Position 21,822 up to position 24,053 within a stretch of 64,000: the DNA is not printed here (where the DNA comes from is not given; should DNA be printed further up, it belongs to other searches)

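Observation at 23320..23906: DctM permease carries a roughly 200-aa duplicated 4-Cys module and an acidic tail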

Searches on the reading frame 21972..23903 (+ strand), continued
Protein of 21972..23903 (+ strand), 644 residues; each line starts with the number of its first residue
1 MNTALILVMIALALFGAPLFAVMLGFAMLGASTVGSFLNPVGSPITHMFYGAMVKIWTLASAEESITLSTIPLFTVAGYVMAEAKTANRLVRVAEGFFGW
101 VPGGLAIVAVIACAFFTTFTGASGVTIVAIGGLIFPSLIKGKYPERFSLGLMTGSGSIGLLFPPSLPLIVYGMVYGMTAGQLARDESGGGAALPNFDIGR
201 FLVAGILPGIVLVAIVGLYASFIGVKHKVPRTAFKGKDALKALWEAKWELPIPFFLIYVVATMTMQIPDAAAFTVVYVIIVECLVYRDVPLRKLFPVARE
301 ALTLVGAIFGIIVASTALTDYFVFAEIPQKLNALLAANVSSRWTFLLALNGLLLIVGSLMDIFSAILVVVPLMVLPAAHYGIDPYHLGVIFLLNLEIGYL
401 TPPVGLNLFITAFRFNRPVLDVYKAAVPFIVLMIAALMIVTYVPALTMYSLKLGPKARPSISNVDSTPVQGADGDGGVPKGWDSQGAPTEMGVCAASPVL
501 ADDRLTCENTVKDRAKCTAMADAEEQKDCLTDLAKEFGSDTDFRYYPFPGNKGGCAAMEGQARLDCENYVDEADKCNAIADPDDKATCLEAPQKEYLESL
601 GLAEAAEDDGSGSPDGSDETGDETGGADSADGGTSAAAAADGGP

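Call 58: find_encoding_contigs(protein=P0024, flank=8000, max_places=1)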
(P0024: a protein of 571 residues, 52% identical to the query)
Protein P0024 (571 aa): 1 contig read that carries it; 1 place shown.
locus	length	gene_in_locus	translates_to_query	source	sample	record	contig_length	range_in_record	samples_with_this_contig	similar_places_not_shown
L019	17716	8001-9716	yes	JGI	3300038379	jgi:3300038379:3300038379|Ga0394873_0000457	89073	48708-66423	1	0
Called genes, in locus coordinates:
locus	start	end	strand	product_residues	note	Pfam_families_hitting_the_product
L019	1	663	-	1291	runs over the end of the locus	PF13431:TPR_17 (faint), PF23914:TPR_CcmH_CycH (faint), PF14559:TPR_19 (weak), PF12969:DUF3857 (weak)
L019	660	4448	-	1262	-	PF13428:TPR_14 (faint), PF12969:DUF3857, PF01841:Transglut_core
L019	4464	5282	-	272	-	-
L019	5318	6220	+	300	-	PF16811:TAtT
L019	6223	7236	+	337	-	PF03480:DctP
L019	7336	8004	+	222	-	PF04290:DctQ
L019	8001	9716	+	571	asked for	PF06808:DctM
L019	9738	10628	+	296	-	PF01040:UbiA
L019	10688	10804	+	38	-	-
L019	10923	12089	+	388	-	-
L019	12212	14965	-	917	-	PF00069:Pkinase, PF07714:PK_Tyr_Ser-Thr, PF08308:PEGA (faint)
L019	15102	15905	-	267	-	-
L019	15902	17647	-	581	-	-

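Call 59: find_encoding_contigs(protein=P0102, flank=8000, max_places=1)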
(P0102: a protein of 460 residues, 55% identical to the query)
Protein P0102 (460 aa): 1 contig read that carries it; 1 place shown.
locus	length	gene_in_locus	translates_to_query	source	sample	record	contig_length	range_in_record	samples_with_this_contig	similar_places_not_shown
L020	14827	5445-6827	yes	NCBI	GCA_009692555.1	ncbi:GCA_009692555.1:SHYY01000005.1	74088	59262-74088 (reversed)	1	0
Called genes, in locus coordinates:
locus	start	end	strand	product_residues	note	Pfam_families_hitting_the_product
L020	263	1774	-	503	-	PF00171:Aldedh, PF05893:LuxC (weak)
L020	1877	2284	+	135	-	-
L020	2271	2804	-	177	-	PF09720:Unstab_antitox (weak)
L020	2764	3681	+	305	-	PF16811:TAtT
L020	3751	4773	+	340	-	PF03480:DctP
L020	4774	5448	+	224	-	PF04290:DctQ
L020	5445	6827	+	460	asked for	PF06808:DctM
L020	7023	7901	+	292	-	PF01040:UbiA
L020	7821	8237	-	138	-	PF03330:DPBB_1 (weak)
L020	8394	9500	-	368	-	-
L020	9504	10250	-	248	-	PF01738:DLH, PF08840:BAAT_C (faint)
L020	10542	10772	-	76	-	-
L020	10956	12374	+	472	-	-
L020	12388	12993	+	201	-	PF01323:DSBA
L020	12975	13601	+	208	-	PF01323:DSBA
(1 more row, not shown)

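Call 62: find_related_loci(query=window:21972-23903:+, collection=metagenome_contigs, flank=6000)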
Query window:21972-23903:+ (644 aa) in metagenome_contigs; peptide patterns used: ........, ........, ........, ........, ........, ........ (x = any residue, [..] = any of these).
104 stretches matched a pattern; 25 encode a relative of the query (tblastn E <= 1e-3); 25 distinct loci.
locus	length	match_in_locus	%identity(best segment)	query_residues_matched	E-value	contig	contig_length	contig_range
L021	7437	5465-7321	94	1-622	0e+0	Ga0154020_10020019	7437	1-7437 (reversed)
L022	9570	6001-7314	50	16-455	1e-128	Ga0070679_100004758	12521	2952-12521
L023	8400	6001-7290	52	6-456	3e-120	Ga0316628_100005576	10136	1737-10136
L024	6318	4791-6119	46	1-475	5e-119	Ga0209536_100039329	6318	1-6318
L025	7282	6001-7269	48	1-441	2e-115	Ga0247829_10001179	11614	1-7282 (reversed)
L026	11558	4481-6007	45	16-532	8e-114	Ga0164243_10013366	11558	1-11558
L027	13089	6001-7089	50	63-444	3e-110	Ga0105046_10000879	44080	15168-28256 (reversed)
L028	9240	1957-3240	49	1-465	7e-106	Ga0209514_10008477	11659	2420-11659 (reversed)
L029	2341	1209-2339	49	16-399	6e-108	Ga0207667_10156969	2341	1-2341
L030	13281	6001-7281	41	9-463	5e-98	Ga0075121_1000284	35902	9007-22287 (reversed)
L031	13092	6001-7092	45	68-449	1e-95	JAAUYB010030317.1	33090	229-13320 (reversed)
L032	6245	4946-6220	39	7-463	9e-94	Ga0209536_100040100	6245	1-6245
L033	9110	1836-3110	38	6-463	3e-93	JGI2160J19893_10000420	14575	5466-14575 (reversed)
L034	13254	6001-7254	39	6-456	1e-92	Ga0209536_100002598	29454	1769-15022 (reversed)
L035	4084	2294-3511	41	15-457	2e-92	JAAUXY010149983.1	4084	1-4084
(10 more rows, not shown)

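Call 65: find_encoding_contigs(protein=P0037, flank=5000, max_places=1)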
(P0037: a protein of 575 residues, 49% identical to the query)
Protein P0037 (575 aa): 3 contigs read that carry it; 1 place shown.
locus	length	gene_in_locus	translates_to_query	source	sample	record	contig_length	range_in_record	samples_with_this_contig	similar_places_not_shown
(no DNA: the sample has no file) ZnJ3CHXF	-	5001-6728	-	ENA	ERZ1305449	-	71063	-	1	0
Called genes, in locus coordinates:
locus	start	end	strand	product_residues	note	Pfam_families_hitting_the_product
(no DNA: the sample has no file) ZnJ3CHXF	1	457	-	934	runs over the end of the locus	PF14827:dCache_3 (faint), PF17202:sCache_3_3 (weak), PF00672:HAMP, PF01590:GAF, PF13185:GAF_2, PF13492:GAF_3, PF02518:HATPase_c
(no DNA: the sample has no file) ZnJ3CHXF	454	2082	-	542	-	PF00496:SBP_bac_5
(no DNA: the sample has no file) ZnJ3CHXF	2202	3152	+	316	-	PF16811:TAtT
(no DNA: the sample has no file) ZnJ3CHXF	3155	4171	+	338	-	PF03480:DctP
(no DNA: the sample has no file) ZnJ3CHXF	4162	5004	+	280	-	PF04290:DctQ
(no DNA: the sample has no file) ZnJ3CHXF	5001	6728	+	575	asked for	PF06808:DctM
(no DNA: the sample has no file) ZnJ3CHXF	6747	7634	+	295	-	PF01040:UbiA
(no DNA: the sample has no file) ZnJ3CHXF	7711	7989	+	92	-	-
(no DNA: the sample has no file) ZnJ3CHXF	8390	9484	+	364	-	PF01070:FMN_dh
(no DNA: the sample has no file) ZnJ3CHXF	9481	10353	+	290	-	PF00288:GHMP_kinases_N, PF08544:GHMP_kinases_C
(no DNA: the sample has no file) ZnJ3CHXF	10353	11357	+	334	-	PF22700:MVD-like_N, PF00288:GHMP_kinases_N, PF18376:MDD_C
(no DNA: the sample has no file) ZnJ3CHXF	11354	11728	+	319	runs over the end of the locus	PF00288:GHMP_kinases_N (weak), PF08544:GHMP_kinases_C (weak)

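Call 66: find_encoding_contigs(protein=P0033, flank=5000, max_places=1)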
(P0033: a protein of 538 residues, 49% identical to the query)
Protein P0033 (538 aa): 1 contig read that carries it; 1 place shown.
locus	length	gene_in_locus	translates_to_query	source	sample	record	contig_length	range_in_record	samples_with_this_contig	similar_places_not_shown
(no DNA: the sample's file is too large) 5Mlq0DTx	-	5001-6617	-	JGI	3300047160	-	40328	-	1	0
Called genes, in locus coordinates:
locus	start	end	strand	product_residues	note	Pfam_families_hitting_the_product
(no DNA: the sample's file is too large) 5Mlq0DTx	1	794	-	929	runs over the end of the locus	PF14827:dCache_3 (weak), PF17202:sCache_3_3 (weak), PF00672:HAMP, PF01590:GAF, PF13185:GAF_2, PF13492:GAF_3, PF02518:HATPase_c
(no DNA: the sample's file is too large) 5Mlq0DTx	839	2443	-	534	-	PF00496:SBP_bac_5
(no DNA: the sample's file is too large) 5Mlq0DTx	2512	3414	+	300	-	PF16811:TAtT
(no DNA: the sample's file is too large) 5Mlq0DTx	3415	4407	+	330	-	PF03480:DctP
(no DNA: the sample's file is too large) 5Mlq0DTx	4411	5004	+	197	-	PF04290:DctQ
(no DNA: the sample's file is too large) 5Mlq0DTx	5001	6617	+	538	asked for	PF06808:DctM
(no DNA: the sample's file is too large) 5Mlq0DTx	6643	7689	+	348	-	PF01070:FMN_dh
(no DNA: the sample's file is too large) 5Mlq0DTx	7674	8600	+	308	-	PF08544:GHMP_kinases_C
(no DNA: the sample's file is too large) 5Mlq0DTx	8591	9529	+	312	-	PF22700:MVD-like_N, PF00288:GHMP_kinases_N, PF18376:MDD_C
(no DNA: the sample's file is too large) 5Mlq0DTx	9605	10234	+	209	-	PF00484:Pro_CA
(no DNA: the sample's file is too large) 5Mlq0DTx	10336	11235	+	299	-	PF08544:GHMP_kinases_C (weak)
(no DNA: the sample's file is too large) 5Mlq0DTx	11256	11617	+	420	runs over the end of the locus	PF00368:HMG-CoA_red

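Call 67: find_encoding_contigs(protein=P0088, flank=5000, max_places=1)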
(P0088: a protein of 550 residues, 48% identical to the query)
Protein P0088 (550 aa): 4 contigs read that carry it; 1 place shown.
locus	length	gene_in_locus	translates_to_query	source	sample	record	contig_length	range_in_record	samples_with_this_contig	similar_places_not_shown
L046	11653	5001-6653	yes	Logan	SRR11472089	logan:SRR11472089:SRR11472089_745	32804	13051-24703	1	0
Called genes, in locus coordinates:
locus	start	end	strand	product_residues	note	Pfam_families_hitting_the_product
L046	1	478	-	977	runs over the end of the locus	PF14827:dCache_3 (weak), PF17202:sCache_3_3 (weak), PF00672:HAMP, PF01590:GAF, PF13185:GAF_2, PF13492:GAF_3, PF00512:HisKA (faint), PF02518:HATPase_c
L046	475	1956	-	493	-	PF00496:SBP_bac_5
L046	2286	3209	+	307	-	PF16811:TAtT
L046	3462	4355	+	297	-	PF03480:DctP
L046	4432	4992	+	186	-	PF04290:DctQ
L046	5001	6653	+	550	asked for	PF06808:DctM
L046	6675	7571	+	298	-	PF01040:UbiA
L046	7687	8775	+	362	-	PF01070:FMN_dh, PF01645:Glu_synthase (faint), PF01070:FMN_dh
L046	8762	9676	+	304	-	PF00288:GHMP_kinases_N, PF08544:GHMP_kinases_C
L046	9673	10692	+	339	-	PF22700:MVD-like_N, PF00288:GHMP_kinases_N (weak), PF18376:MDD_C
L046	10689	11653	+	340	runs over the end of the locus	PF00288:GHMP_kinases_N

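Call 68: find_encoding_contigs(protein=P0049, flank=5000, max_places=1)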
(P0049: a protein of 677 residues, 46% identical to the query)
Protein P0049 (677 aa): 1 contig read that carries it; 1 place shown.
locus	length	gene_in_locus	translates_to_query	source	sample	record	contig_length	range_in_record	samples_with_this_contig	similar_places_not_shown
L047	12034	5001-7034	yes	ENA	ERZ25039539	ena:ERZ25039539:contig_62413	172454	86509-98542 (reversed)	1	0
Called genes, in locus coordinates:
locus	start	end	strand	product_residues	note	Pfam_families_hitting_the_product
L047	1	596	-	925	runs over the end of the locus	PF14827:dCache_3 (faint), PF17202:sCache_3_3 (weak), PF17201:Cache_3-Cache_2 (faint), PF00672:HAMP, PF01590:GAF, PF13185:GAF_2, PF13492:GAF_3, PF02518:HATPase_c, +1 more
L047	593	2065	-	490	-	PF00496:SBP_bac_5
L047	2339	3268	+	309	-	PF16811:TAtT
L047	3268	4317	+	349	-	PF03480:DctP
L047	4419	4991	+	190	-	PF04290:DctQ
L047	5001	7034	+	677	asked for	PF06808:DctM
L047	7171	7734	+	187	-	PF01040:UbiA (weak)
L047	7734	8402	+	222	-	-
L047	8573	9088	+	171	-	-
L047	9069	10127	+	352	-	PF01070:FMN_dh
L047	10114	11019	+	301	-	PF00288:GHMP_kinases_N, PF08544:GHMP_kinases_C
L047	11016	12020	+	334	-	PF22700:MVD-like_N, PF00288:GHMP_kinases_N, PF18376:MDD_C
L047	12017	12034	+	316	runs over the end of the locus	PF00288:GHMP_kinases_N (weak)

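Call 69: find_encoding_contigs(protein=P0095, flank=5000, max_places=1)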
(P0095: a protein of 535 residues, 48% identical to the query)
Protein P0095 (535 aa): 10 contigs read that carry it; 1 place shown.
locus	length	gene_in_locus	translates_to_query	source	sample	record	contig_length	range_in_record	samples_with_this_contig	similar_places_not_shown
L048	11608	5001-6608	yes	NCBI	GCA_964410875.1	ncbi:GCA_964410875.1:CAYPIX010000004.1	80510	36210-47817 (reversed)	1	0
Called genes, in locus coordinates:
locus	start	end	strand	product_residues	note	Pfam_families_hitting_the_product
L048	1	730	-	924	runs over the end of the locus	PF17202:sCache_3_3, PF00672:HAMP, PF01590:GAF, PF13185:GAF_2, PF13492:GAF_3, PF02518:HATPase_c, PF14501:HATPase_c_5 (weak)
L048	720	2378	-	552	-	PF00496:SBP_bac_5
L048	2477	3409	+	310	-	PF16811:TAtT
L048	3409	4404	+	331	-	PF03480:DctP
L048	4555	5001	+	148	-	PF04290:DctQ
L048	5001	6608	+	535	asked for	PF06808:DctM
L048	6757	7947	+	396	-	PF00368:HMG-CoA_red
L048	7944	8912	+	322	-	PF00494:SQS_PSY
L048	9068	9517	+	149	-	-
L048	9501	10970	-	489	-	PF00496:SBP_bac_5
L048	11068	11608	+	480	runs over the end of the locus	PF02113:Peptidase_S13, PF13354:Beta-lactamase2 (faint)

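Call 70: find_encoding_contigs(protein=P0091, flank=5000, max_places=1)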
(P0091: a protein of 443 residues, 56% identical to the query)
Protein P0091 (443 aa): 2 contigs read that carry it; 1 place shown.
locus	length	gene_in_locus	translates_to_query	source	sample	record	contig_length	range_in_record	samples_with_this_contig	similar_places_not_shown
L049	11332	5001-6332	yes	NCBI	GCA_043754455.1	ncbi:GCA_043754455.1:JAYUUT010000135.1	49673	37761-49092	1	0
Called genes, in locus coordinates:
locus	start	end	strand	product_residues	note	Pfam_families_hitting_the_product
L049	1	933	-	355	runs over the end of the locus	PF08450:SGL, PF01436:NHL (faint)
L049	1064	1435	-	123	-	-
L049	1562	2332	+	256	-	PF00106:adh_short, PF08659:KR, PF13561:adh_short_C2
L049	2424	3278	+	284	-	PF16811:TAtT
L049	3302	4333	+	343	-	PF03480:DctP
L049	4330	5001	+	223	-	PF04290:DctQ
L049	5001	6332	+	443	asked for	PF06808:DctM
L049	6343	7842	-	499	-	PF14691:Fer4_20, PF00070:Pyr_redox (weak), PF01134:GIDA (faint), PF01266:DAO (weak), PF07992:Pyr_redox_2, PF12831:FAD_oxidored (weak), PF01593:Amino_oxidase (weak), PF13450:NAD_binding_8, +2 more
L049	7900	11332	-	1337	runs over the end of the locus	?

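Call 71: find_encoding_contigs(protein=P0007, flank=5000, max_places=1)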
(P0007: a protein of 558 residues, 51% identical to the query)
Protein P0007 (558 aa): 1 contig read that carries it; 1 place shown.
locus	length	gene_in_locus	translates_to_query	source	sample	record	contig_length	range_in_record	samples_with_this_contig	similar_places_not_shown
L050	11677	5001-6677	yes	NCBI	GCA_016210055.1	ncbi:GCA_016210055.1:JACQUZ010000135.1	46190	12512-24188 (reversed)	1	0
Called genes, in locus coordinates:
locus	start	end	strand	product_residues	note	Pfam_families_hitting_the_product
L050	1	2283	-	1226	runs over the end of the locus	PF14559:TPR_19 (faint), PF07719:TPR_2 (faint), PF12969:DUF3857, PF01841:Transglut_core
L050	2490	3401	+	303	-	PF16811:TAtT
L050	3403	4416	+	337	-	PF03480:DctP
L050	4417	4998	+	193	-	PF04290:DctQ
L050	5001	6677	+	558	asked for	PF06808:DctM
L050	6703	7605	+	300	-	PF01040:UbiA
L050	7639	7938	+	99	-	-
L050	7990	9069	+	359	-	PF01070:FMN_dh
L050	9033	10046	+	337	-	PF00288:GHMP_kinases_N, PF08544:GHMP_kinases_C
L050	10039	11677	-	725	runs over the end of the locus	-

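Call 72: find_encoding_contigs(protein=P0112, flank=5000, max_places=1)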
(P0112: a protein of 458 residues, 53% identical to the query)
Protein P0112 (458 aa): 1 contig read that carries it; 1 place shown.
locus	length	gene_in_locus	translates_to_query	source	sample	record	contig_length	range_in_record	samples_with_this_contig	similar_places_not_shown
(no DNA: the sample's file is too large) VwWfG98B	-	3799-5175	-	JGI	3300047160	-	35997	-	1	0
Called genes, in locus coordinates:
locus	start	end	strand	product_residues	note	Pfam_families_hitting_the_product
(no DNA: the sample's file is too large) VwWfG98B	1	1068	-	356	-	?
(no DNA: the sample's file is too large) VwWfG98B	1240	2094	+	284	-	PF16811:TAtT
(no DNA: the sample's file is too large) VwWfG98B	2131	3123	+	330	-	PF03480:DctP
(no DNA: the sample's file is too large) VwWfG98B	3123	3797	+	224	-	PF04290:DctQ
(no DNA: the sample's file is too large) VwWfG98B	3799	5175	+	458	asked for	PF06808:DctM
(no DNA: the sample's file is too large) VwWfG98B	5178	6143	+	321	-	PF01040:UbiA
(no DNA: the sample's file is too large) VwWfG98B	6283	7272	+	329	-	PF00535:Glycos_transf_2, PF13641:Glyco_tranf_2_3 (weak)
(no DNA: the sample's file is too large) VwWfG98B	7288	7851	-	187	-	-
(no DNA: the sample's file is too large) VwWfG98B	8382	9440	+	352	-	PF01070:FMN_dh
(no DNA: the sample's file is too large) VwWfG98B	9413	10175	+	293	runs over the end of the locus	PF00288:GHMP_kinases_N, PF08544:GHMP_kinases_C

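Call 78: list_cluster_members(proteins=[P0001, P0002, P0012, P0013, P0035, P0040, P0041, P0077, P0085, P0095])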
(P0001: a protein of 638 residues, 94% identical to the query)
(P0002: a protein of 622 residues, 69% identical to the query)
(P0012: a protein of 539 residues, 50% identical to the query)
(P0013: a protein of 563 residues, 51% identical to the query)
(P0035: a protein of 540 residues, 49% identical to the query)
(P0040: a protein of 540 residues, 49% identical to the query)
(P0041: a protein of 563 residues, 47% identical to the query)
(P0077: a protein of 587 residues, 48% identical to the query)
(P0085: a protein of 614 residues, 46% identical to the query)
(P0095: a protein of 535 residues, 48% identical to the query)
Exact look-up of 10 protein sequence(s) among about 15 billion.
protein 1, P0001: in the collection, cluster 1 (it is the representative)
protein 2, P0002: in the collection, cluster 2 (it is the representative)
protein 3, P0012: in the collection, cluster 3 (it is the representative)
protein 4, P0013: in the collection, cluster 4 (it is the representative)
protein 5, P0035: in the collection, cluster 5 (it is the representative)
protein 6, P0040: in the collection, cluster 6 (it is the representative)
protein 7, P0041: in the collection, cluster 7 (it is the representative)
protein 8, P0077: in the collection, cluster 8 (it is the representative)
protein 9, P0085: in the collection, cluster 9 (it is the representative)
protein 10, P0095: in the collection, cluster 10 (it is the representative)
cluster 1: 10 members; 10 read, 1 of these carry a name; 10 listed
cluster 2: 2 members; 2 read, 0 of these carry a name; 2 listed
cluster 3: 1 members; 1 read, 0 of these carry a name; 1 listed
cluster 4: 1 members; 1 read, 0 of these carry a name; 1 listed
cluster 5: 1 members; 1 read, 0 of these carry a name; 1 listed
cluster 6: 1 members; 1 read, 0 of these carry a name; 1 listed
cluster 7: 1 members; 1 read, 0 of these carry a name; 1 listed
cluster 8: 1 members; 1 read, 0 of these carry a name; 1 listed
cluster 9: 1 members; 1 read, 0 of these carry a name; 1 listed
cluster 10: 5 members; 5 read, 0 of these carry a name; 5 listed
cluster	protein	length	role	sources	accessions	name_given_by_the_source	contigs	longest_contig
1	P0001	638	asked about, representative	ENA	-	-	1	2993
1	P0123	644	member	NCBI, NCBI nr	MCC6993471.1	MAG: TRAP transporter large permease [Deltaproteobacteria bacterium] | TRAP transporter large permease [Deltaproteobacteria bacterium]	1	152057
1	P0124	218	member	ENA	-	-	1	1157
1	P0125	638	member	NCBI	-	-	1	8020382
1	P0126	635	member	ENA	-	-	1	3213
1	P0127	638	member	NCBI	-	-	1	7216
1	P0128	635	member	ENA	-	-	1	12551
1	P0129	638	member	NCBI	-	-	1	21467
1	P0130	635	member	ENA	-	-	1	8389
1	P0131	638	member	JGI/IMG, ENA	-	-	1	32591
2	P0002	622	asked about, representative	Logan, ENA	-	-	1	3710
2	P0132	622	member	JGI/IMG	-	-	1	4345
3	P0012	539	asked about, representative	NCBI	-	-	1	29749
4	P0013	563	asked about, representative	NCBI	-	-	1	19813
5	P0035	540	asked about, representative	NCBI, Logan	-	-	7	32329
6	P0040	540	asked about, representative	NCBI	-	-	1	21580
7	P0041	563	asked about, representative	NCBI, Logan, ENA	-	-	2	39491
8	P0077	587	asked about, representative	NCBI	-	-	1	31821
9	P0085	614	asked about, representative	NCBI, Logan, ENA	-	-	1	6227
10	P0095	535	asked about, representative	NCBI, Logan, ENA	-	-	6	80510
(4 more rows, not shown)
